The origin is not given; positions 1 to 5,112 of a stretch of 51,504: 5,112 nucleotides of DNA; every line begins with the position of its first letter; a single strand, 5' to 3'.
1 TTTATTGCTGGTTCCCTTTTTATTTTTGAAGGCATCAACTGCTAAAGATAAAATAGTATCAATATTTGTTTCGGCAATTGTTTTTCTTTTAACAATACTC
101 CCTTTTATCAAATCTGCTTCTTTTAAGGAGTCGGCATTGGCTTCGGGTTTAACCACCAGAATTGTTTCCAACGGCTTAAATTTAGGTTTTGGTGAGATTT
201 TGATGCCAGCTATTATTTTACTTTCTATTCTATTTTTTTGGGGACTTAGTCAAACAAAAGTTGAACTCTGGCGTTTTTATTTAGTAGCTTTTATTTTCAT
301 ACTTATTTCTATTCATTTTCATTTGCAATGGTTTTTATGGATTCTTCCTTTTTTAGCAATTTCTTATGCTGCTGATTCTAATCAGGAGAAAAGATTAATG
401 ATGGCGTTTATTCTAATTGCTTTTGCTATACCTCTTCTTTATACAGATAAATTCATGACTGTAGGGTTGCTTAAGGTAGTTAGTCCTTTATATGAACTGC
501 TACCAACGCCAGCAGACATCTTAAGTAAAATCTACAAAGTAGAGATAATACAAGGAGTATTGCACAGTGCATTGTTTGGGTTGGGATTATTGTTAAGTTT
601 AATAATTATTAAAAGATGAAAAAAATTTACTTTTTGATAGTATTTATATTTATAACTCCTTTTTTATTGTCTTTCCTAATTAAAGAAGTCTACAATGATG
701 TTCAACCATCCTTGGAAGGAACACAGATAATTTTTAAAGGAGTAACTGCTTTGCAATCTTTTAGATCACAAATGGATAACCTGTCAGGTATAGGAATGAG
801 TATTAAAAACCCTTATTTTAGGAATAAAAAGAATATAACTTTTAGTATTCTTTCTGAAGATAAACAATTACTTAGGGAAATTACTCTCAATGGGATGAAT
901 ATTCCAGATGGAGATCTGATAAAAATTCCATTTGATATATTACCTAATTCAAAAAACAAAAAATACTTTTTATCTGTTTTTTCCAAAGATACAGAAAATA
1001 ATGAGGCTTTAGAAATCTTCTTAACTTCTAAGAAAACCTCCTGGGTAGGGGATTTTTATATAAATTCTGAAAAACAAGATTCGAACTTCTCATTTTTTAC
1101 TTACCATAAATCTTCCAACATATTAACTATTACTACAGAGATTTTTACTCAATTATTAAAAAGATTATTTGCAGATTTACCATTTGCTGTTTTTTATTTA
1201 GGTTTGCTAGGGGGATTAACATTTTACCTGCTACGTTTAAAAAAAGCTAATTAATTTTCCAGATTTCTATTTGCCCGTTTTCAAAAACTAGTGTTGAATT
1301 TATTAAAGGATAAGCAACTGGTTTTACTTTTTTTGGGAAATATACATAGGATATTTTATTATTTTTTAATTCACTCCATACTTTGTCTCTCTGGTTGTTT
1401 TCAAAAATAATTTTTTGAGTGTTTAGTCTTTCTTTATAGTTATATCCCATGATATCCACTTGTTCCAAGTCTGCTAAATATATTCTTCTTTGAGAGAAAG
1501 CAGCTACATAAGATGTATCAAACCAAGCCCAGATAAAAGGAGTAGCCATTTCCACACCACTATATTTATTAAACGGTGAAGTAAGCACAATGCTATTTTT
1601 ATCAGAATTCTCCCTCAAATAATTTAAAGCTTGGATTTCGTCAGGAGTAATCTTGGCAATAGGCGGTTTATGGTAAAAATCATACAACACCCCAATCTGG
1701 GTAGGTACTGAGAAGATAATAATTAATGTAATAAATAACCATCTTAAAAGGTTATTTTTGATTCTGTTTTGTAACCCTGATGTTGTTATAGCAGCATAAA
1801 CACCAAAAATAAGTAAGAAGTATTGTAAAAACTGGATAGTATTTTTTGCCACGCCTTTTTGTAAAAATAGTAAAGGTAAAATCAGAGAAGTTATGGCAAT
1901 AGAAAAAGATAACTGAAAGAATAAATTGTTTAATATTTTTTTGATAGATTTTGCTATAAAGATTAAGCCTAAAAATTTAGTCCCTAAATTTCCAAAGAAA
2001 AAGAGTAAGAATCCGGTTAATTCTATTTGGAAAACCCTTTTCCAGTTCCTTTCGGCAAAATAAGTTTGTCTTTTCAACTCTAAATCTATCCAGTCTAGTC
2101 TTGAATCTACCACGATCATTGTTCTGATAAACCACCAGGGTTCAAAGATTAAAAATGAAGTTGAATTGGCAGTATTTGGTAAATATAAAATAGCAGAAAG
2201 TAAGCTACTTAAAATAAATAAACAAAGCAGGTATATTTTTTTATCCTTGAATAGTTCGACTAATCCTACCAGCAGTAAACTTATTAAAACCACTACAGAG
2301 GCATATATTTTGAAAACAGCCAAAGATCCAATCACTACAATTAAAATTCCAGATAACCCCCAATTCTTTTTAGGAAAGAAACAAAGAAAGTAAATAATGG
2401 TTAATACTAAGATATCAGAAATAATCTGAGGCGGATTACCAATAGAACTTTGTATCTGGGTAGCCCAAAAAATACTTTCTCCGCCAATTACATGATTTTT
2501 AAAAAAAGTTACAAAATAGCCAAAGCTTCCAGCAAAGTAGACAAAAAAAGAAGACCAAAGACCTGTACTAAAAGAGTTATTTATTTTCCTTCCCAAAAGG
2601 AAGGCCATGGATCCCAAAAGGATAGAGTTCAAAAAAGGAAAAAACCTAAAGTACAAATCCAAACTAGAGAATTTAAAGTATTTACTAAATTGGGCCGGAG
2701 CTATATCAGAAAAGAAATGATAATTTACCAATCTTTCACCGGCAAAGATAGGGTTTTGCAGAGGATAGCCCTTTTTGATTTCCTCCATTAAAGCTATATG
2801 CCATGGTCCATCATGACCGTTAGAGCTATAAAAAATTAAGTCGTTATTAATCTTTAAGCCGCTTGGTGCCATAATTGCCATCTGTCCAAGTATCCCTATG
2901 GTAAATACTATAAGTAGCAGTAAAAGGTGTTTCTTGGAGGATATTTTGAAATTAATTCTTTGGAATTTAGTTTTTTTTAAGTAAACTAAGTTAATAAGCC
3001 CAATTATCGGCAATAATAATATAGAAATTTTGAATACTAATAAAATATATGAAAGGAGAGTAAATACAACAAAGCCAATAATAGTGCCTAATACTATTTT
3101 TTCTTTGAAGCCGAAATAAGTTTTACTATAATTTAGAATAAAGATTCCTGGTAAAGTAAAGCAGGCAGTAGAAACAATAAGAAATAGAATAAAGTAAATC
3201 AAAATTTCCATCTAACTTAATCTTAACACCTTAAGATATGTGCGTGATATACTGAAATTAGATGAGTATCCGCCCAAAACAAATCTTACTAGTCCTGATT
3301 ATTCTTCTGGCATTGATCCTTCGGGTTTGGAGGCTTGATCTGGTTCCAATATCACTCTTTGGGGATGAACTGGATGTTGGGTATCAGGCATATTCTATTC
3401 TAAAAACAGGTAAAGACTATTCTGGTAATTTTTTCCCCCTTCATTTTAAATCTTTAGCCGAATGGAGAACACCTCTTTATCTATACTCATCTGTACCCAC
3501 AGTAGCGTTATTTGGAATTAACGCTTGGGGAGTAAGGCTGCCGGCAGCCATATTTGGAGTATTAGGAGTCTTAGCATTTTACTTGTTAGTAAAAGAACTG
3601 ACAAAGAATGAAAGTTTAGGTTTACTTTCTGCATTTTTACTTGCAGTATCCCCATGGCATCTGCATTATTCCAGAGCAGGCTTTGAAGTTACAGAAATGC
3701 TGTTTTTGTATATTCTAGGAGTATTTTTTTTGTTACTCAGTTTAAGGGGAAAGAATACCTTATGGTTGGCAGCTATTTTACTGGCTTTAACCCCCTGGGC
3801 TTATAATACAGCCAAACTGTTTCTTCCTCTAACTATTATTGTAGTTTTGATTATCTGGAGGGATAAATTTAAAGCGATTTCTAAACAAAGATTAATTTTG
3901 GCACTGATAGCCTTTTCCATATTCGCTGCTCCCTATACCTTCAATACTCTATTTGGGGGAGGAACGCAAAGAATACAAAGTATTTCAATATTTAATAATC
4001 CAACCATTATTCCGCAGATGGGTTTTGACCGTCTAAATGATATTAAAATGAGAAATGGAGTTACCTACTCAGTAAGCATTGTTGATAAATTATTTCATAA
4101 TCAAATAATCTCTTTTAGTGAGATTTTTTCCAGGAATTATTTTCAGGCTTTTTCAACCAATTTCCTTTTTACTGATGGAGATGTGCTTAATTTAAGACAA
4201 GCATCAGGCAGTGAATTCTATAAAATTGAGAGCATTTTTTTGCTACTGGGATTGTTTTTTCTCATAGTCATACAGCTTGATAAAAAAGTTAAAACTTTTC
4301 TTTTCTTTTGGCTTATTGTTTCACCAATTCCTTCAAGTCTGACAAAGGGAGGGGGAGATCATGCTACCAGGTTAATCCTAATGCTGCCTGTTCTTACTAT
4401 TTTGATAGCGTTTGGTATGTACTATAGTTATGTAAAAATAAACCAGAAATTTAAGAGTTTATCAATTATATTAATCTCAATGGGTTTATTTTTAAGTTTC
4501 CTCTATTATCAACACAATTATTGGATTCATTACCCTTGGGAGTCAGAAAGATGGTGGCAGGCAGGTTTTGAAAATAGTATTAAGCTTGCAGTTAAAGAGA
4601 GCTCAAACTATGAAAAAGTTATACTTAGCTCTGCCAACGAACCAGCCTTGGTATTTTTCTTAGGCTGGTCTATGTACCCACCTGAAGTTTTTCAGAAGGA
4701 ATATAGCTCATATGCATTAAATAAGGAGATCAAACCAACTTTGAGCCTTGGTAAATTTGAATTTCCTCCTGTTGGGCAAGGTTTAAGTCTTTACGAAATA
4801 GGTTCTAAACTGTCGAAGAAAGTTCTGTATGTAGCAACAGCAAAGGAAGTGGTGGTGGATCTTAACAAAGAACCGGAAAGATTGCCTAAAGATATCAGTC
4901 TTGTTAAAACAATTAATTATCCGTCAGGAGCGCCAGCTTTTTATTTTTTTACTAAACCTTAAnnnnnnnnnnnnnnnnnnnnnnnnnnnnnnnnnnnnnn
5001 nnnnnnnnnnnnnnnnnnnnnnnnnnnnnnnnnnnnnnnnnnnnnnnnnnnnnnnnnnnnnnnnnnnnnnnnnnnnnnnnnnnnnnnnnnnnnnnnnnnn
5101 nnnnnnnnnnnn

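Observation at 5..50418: About 19 GT-C-fold genes in one locus: an extracytoplasmic glycan-tailoring array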

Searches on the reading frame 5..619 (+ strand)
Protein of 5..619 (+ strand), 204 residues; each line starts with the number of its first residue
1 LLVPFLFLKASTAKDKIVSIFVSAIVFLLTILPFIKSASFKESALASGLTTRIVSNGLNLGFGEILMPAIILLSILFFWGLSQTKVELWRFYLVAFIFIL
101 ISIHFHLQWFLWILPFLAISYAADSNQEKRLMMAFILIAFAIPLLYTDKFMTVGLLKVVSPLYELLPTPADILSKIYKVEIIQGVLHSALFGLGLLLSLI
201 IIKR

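Call 4: search_protein_families(library=pfam, max_evalue=0.01, proteins=[window:5-619:+])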
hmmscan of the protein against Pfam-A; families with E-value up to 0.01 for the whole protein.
window:5-619:+ (204 aa): 0 families

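Call 10: search_protein_families(library=pfam, max_evalue=10, proteins=[window:5-619:+])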
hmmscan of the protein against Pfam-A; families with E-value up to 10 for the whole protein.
window:5-619:+ (204 aa): 1 family
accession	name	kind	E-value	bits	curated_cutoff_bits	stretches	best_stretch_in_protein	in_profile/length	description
PF03669.18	ASTER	-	0.2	12.1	22.7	1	93-143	32-85/96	PAT complex subunit Asterix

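Call 11: search_protein_families(library=ncbifam, max_evalue=1, proteins=[window:5-619:+])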
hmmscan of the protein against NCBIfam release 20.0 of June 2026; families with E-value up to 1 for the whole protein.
window:5-619:+ (204 aa): 0 families

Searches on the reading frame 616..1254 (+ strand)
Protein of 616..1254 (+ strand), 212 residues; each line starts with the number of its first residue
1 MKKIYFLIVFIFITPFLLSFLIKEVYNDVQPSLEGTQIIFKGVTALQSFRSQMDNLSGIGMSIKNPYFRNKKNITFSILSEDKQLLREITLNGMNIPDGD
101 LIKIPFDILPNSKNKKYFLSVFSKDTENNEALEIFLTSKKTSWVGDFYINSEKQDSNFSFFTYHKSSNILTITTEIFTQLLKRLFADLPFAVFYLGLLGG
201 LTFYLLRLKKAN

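Call 4: search_protein_families(library=pfam, max_evalue=0.01, proteins=[window:616-1254:+])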
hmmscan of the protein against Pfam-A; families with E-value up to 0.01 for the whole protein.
window:616-1254:+ (212 aa): 0 families

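Call 10: search_protein_families(library=pfam, max_evalue=10, proteins=[window:616-1254:+])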
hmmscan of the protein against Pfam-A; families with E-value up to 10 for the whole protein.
window:616-1254:+ (212 aa): 1 family
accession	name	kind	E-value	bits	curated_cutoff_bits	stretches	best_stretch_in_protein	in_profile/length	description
PF19412.4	DUF5982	-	0.25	11.6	23.9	0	52-72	32-52/64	Domain of unknown function (DUF5982)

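Call 11: search_protein_families(library=ncbifam, max_evalue=1, proteins=[window:616-1254:+])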
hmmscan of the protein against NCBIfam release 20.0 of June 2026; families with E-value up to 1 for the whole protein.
window:616-1254:+ (212 aa): 0 families

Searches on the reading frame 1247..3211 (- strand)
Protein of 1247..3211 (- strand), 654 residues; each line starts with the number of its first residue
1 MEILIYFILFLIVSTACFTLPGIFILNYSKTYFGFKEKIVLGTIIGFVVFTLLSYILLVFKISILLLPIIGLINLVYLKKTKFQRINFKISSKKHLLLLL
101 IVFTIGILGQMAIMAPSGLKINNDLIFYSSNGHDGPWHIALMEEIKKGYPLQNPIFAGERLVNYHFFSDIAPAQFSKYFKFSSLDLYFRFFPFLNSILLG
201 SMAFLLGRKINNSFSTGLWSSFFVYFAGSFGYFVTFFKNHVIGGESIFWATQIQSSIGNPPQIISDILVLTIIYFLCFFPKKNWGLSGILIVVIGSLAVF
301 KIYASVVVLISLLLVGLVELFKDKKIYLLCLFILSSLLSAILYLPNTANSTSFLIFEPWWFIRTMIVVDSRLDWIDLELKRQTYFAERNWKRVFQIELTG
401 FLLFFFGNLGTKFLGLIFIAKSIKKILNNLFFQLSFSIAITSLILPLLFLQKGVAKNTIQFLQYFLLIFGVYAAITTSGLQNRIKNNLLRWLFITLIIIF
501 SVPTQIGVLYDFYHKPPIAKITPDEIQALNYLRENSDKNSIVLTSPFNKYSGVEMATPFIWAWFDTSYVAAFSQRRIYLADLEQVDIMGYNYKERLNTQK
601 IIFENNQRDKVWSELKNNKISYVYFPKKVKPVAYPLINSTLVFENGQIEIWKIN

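Call 4: search_protein_families(library=pfam, max_evalue=0.01, proteins=[window:1247-3211:-])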
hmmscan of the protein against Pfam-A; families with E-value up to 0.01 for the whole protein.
window:1247-3211:- (654 aa): 0 families

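Call 10: search_protein_families(library=pfam, max_evalue=10, proteins=[window:1247-3211:-])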
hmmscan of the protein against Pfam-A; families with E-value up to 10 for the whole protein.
window:1247-3211:- (654 aa): 1 family
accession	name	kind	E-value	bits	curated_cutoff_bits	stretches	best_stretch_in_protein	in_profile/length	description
PF15702.11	HPS6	-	0.065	12.4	27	1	604-653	65-111/378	Hermansky-Pudlak syndrome 6 protein N-terminal domain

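Call 11: search_protein_families(library=ncbifam, max_evalue=1, proteins=[window:1247-3211:-])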
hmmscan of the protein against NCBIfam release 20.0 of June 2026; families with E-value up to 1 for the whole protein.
window:1247-3211:- (654 aa): 0 families

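Call 48: search_solved_structures(query=A5, max_evalue=10)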
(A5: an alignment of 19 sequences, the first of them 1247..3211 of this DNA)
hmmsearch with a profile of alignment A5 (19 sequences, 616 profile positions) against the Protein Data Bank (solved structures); distinct sequences matched with E-value up to 10: 7.
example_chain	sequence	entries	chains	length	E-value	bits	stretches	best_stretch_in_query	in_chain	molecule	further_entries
1fjl_A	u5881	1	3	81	0.48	12.2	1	553-612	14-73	PAIRED PROTEIN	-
8p7g_A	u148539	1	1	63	1.3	10.8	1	561-611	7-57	Paired mesoderm homeobox protein 2B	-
3bck_A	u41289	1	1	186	1.4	10.6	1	532-597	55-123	Disulfide bond protein A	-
3bci_A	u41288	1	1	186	1.5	10.6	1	532-597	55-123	Disulfide bond protein A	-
3bd2_A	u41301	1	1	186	1.6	10.4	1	532-597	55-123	Disulfide bond protein A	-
2m0c_A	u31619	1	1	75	1.9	10.2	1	554-610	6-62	Homeobox protein aristaless-like 4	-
9d9r_A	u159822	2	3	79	2.5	9.8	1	554-610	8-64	Homeobox protein aristaless-like 4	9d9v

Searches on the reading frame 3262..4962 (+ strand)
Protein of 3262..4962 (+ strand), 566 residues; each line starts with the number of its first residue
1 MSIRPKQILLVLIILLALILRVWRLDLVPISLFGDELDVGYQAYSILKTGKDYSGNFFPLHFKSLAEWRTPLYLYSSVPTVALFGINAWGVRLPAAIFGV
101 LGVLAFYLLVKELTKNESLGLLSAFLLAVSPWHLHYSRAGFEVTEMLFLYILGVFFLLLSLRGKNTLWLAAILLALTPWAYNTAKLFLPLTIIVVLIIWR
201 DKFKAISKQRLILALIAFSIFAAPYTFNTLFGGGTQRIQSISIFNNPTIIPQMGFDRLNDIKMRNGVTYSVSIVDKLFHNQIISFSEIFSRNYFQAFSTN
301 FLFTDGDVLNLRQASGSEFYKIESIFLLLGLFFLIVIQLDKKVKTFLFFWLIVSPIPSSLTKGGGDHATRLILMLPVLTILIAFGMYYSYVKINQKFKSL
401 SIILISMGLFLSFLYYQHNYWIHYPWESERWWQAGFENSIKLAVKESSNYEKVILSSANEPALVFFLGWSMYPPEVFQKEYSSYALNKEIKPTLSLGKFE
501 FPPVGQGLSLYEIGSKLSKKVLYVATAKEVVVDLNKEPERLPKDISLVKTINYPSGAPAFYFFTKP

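Call 4: search_protein_families(library=pfam, max_evalue=0.01, proteins=[window:3262-4962:+])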
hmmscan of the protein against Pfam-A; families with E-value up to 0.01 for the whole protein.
window:3262-4962:+ (566 aa): 3 families
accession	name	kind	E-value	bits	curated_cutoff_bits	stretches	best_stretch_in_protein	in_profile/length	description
PF13231.12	PMT_2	-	4.8e-09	37.1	26.1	1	77-222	10-155/160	Dolichyl-phosphate-mannose-protein mannosyltransferase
PF02366.24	PMT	-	5.3e-06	26.6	22.7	1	12-202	2-204/245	Dolichyl-phosphate-mannose-protein mannosyltransferase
PF11694.13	DUF3290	-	0.0012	19.2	31.3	1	367-414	16-63/144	Protein of unknown function (DUF3290)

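Call 13: search_solved_structures(query=A1, max_evalue=1, show_alignments=1)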
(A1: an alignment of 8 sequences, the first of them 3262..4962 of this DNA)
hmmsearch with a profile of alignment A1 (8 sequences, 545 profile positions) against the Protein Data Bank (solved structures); distinct sequences matched with E-value up to 1: 2.
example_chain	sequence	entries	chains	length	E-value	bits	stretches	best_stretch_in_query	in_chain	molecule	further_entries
5ezm_A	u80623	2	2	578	1.4e-05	27.3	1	70-234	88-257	4-amino-4-deoxy-L-arabinose transferase or related glycosyltransferases of PMT family | 4-amino-4-deoxy-L-arabinose (L-Ara4N) transferase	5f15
8i9p_Lh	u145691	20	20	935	0.0027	19.7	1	101-193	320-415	dolichyl-diphosphooligosaccharide--protein glycotransferase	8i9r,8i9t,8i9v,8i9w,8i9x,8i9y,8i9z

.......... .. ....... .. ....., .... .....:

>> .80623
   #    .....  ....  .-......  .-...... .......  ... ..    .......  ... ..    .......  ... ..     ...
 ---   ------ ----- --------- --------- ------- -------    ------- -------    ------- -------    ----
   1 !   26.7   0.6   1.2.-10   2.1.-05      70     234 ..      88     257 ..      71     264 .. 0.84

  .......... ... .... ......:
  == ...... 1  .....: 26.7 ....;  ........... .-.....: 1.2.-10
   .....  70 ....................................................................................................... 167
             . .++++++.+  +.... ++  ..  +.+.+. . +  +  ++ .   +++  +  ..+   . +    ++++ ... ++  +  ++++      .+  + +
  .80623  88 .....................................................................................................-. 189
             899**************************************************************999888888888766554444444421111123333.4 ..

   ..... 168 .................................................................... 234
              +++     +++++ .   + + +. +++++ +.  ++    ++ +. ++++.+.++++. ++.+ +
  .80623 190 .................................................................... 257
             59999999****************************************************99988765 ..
